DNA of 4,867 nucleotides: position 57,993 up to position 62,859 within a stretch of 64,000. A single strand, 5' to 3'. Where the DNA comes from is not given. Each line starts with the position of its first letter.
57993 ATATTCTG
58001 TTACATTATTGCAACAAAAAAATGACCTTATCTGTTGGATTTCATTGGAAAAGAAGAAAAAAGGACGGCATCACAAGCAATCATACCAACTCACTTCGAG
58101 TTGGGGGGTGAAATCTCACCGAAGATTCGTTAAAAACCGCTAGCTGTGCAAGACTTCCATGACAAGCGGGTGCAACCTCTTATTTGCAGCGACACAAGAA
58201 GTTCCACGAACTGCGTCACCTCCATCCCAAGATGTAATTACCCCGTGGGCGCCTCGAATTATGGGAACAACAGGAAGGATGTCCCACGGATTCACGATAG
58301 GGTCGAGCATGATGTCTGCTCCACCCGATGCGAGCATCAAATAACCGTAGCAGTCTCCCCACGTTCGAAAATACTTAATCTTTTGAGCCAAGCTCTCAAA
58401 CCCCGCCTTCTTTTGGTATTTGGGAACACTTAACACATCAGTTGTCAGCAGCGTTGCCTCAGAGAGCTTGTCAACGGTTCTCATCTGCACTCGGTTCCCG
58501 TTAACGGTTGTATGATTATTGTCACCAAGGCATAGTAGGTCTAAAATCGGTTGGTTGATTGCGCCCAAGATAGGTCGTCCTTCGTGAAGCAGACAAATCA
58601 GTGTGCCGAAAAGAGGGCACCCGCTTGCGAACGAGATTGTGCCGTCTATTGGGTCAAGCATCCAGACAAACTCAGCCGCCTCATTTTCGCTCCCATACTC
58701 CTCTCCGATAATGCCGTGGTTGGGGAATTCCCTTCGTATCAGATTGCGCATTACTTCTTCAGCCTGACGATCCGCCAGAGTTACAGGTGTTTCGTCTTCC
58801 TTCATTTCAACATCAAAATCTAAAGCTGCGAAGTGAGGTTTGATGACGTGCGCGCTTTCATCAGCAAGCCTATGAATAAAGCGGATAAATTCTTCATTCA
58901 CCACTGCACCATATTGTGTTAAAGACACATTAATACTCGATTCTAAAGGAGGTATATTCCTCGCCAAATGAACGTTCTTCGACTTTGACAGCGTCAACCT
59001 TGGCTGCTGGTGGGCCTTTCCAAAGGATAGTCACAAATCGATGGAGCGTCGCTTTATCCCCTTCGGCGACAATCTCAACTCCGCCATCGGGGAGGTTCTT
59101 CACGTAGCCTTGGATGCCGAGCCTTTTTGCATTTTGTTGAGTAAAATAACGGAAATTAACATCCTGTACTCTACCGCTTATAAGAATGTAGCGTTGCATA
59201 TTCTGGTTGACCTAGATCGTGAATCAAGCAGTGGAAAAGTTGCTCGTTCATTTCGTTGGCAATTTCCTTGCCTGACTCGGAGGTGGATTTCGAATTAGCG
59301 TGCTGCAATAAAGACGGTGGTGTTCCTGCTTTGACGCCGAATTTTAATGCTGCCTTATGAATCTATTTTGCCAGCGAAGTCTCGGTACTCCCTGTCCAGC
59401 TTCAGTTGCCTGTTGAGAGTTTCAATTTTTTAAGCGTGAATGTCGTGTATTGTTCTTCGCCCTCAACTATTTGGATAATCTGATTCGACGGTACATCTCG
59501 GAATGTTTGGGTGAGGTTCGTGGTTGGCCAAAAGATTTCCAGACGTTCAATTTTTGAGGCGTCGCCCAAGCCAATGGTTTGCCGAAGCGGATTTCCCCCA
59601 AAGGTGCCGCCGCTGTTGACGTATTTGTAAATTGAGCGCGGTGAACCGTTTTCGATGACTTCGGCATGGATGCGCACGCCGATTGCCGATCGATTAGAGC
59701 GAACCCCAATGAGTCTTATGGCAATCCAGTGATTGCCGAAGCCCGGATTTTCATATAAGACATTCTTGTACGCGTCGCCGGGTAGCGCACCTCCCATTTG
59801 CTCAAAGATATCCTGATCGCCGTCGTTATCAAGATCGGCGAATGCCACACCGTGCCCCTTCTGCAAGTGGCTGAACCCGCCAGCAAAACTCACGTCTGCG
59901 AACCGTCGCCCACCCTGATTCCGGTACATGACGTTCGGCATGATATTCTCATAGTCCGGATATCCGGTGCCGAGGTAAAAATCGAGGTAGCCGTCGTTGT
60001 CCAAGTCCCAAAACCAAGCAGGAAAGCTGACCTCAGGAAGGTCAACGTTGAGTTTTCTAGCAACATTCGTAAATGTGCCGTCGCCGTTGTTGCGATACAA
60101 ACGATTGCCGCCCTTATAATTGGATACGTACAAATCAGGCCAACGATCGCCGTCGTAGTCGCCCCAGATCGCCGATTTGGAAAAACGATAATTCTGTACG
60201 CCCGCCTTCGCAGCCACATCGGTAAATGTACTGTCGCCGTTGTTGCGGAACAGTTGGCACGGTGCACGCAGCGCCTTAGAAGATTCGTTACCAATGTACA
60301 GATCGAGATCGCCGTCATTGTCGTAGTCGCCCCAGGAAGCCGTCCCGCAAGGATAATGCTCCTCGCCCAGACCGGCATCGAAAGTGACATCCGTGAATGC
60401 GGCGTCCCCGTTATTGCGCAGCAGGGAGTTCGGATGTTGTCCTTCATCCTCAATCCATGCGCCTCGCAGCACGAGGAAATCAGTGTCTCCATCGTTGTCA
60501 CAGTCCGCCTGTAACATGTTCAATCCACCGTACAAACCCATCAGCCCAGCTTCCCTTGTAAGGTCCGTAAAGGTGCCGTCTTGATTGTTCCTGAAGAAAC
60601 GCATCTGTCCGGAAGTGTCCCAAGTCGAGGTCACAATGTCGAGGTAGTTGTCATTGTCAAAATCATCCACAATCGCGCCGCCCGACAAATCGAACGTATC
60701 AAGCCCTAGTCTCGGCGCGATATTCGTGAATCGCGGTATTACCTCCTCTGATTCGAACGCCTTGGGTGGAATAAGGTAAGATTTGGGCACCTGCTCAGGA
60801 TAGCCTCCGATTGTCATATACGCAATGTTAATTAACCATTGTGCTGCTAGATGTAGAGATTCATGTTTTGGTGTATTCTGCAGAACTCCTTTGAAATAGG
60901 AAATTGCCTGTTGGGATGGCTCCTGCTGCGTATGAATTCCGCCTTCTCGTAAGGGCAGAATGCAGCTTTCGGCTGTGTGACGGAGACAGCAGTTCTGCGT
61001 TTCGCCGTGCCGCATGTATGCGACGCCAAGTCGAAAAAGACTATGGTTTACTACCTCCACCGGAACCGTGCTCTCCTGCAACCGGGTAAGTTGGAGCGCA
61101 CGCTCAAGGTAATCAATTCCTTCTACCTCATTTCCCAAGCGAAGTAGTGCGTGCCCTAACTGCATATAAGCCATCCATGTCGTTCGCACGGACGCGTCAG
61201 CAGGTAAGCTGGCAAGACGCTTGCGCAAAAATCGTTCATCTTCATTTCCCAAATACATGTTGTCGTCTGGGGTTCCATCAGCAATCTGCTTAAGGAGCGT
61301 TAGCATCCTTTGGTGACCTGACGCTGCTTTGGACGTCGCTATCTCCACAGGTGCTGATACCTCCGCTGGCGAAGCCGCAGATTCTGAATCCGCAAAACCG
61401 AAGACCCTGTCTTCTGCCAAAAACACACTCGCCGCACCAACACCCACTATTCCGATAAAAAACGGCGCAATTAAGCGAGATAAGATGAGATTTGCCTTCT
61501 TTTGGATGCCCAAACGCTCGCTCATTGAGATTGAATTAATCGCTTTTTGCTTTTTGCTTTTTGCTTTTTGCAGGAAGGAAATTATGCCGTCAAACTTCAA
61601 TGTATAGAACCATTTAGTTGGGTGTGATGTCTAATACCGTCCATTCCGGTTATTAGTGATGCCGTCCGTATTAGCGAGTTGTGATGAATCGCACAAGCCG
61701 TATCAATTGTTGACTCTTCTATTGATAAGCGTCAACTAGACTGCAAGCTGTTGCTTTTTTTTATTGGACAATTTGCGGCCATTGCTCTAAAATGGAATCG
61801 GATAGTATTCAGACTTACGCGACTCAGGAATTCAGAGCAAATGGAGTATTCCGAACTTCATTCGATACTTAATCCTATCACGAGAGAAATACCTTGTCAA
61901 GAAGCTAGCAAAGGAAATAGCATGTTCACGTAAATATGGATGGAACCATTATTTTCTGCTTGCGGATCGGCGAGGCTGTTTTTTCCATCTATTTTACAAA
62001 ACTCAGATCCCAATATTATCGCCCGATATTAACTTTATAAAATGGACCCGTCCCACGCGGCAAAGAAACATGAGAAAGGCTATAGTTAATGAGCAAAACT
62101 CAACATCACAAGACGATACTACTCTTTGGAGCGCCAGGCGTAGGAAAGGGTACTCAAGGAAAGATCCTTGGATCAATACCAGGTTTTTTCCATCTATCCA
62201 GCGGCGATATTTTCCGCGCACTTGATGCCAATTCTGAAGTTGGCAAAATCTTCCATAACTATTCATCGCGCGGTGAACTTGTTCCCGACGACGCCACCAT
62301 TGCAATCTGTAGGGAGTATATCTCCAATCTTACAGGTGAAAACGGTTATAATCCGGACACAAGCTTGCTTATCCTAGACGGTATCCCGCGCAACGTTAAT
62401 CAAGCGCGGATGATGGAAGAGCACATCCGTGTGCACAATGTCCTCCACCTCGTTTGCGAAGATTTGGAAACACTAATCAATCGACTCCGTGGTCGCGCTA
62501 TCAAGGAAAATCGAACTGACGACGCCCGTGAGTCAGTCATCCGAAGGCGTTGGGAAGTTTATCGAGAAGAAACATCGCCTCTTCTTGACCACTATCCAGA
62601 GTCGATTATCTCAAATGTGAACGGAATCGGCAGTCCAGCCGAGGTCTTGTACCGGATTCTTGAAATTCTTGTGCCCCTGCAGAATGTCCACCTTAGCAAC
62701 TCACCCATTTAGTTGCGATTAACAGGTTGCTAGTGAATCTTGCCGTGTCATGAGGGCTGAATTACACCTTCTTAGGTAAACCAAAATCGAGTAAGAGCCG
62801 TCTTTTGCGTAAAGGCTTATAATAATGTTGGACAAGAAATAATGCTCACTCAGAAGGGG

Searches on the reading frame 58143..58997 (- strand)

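Call 26: search_protein_families(library=pfam, proteins=[window:58143-58997:-], max_evalue=1)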
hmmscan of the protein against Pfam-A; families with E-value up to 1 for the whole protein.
window:58143-58997:- (285 aa): 1 family
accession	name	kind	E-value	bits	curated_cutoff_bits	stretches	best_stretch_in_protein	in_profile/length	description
PF00459.30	Inositol_P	-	5.3e-46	157.7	27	1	34-283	2-266/271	Inositol monophosphatase family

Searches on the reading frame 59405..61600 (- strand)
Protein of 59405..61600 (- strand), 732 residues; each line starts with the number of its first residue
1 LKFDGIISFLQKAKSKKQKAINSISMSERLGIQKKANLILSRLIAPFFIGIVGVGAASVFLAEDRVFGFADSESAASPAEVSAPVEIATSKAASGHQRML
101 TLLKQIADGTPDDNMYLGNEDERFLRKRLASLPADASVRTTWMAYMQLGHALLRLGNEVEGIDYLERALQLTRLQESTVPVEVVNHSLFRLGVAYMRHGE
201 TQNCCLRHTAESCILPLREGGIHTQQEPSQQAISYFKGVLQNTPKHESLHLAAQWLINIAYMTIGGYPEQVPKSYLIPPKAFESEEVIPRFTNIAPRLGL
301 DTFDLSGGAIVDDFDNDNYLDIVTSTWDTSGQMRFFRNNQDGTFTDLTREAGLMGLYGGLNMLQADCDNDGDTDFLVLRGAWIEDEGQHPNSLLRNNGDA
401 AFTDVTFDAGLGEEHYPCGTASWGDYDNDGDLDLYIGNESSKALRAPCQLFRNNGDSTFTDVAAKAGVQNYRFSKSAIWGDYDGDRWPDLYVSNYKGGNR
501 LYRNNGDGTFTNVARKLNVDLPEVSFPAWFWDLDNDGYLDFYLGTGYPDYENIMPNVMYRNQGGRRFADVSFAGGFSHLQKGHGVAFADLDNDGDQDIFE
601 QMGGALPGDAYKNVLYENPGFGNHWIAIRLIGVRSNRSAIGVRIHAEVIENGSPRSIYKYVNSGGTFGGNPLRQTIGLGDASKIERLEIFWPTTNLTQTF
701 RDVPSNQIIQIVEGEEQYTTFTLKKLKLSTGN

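Call 6: search_protein_families(library=ncbifam, proteins=[window:59405-61600:-], max_evalue=0.01)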
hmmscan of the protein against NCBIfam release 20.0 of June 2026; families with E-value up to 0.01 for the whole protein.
window:59405-61600:- (732 aa): 0 families

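Call 26: search_protein_families(library=pfam, proteins=[window:59405-61600:-], max_evalue=1)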
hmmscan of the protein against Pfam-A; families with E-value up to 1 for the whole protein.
window:59405-61600:- (732 aa): 9 families
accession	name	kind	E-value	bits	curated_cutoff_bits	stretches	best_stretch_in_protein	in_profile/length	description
PF13517.12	FG-GAP_3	-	1.5e-40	138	26.9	5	481-542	1-60/61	FG-GAP-like repeat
PF07593.17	UnbV_ASPIC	-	6.4e-10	39.2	23.4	1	639-709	1-67/68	ASPIC and UnbV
PF01839.29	FG-GAP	-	1.2e-09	38.2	22.1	3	421-438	5-22/37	FG-GAP repeat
PF07719.23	TPR_2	-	9.3e-06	25.8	27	1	144-171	3-30/34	Tetratricopeptide repeat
PF00515.34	TPR_1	-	0.00043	20.4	27.8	1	144-171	3-30/34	Tetratricopeptide repeat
PF13181.12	TPR_8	-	0.0016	18.9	25.7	1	144-172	3-31/34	Tetratricopeptide repeat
PF13424.12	TPR_12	-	0.0038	17.8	30.1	1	144-173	5-34/77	Tetratricopeptide repeat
PF13428.12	TPR_14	-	0.012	16.7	23.5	1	144-171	3-30/44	Tetratricopeptide repeat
PF13174.12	TPR_6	-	0.055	14.6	26.3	0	187-204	2-19/33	Tetratricopeptide repeat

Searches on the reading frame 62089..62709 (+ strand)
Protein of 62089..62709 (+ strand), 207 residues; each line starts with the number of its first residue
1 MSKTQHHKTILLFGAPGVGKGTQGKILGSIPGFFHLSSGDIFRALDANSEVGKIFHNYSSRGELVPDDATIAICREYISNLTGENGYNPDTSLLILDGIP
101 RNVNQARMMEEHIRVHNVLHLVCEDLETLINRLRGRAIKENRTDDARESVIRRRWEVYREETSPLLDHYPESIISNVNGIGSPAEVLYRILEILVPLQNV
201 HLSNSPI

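Call 49: search_protein_families(library=ncbifam, proteins=[window:62089-62709:+], max_evalue=1e-8)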
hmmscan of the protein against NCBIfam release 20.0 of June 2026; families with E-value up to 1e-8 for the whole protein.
window:62089-62709:+ (207 aa): 21 families
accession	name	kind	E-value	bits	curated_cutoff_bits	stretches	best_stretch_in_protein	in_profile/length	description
NF001381.0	PRK00279.1-3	equivalog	4.3e-38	131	187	1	10-194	3-185/188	adenylate kinase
TIGR01351.1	adk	subfamily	1.4e-36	126.2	168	1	10-141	2-132/212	adenylate kinase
NF011100.0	PRK14527.1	equivalog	3.7e-35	121.3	154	1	5-194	4-190/191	adenylate kinase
NF001380.0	PRK00279.1-2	equivalog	3e-32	111.7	251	1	10-140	3-131/216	adenylate kinase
NF002700.0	PRK02496.1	equivalog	8.1e-31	107.1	262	1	9-194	3-182/184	adenylate kinase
NF011104.0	PRK14531.1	equivalog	3.6e-30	105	160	1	9-194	4-182/183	adenylate kinase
NF011101.0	PRK14528.1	equivalog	4.4e-30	104.8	195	1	8-192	2-184/187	adenylate kinase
NF011105.0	PRK14532.1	equivalog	3.3e-28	98.5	162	1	10-190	3-181/189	adenylate kinase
TIGR01360.1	aden_kin_iso1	equivalog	1.4e-27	96.6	284.1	1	6-192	2-183/188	adenylate kinase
TIGR01359.1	UMP_CMP_kin_fam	subfamily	2.4e-26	92.8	207.6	1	11-192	3-182/185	UMP-CMP kinase family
NF001379.0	PRK00279.1-1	equivalog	2.8e-26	92.2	268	1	10-139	3-126/216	adenylate kinase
NF011103.0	PRK14530.1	equivalog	9.3e-25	87.5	294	1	7-141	3-131/215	adenylate kinase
NF011099.0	PRK14526.1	equivalog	1e-23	84.1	223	1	11-139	4-125/211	adenylate kinase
NF001383.0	PRK00279.2-1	equivalog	4.7e-23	81.9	225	1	10-137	3-124/212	adenylate kinase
NF001385.0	PRK00279.2-3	equivalog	2.5e-22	79.5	315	1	9-136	6-130/213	adenylate kinase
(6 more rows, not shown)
